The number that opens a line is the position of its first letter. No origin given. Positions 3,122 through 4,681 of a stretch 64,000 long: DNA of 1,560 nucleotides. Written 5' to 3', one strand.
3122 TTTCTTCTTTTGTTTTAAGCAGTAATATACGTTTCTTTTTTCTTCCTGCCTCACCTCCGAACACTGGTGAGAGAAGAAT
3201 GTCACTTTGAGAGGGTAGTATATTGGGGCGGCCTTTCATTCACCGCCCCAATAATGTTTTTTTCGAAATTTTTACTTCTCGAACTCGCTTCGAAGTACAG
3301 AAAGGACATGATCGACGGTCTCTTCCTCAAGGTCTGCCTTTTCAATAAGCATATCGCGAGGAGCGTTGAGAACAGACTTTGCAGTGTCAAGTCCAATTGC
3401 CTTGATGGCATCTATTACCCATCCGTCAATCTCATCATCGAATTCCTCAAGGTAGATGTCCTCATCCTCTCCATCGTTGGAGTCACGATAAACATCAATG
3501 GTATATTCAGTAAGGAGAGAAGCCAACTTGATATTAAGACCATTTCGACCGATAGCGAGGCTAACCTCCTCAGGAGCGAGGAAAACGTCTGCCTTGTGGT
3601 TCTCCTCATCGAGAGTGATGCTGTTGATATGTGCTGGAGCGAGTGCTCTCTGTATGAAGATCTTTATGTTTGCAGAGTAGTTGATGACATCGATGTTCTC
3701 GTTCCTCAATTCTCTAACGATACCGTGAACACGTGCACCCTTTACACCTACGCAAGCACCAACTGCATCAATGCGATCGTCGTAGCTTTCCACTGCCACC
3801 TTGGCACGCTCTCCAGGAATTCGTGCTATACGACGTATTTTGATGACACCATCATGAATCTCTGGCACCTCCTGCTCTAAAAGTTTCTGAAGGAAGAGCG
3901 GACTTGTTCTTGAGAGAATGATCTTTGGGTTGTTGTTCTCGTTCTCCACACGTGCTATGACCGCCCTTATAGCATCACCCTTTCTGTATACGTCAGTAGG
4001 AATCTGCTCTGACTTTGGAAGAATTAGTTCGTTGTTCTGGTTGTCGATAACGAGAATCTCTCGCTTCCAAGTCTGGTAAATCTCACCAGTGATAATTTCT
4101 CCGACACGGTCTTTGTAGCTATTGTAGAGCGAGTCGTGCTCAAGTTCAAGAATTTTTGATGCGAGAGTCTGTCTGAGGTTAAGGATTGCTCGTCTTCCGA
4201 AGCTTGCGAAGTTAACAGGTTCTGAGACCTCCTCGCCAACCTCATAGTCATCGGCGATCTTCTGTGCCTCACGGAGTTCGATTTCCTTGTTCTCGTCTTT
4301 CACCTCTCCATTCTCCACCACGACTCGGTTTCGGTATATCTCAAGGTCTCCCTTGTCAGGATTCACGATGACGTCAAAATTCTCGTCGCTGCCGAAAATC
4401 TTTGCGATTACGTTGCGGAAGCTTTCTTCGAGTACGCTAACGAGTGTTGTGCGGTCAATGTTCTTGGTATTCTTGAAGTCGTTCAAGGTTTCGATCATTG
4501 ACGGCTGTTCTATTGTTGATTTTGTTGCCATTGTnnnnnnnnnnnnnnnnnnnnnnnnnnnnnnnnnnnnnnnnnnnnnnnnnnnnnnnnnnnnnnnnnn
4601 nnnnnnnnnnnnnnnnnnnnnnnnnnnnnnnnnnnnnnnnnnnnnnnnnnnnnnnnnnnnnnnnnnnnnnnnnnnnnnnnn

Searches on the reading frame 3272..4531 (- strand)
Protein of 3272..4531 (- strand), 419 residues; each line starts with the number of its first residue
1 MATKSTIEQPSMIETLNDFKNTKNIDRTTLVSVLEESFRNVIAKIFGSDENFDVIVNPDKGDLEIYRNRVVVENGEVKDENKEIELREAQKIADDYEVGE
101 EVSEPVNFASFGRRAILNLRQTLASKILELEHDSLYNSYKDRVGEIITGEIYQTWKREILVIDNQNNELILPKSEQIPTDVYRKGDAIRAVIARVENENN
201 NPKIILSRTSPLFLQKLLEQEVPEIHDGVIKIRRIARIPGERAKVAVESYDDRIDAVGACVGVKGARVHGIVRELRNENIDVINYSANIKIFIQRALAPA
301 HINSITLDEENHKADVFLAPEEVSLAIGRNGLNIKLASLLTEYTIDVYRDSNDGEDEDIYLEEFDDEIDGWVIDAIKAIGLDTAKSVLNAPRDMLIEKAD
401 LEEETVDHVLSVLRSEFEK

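Call 39: search_protein_families(library=pfam, proteins=[window:3272-4531:-], max_evalue=0.001)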
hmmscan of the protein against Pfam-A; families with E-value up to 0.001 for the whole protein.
window:3272-4531:- (419 aa): 4 families
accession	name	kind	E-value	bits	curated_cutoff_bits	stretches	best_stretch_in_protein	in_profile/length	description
PF08529.16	NusA_N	-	3.3e-31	108.4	23.8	1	12-132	2-118/119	NusA N-terminal domain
PF13184.12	KH_5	-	9.7e-28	96.5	27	1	239-306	1-68/69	NusA-like KH domain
PF23095.1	KH_NusA_C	-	3.3e-06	27.5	34.2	1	316-348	3-35/59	Transcription termination/antitermination protein NusA, KH domain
PF00575.29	S1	-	0.00012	22.8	22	1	140-202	1-69/74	S1 RNA binding domain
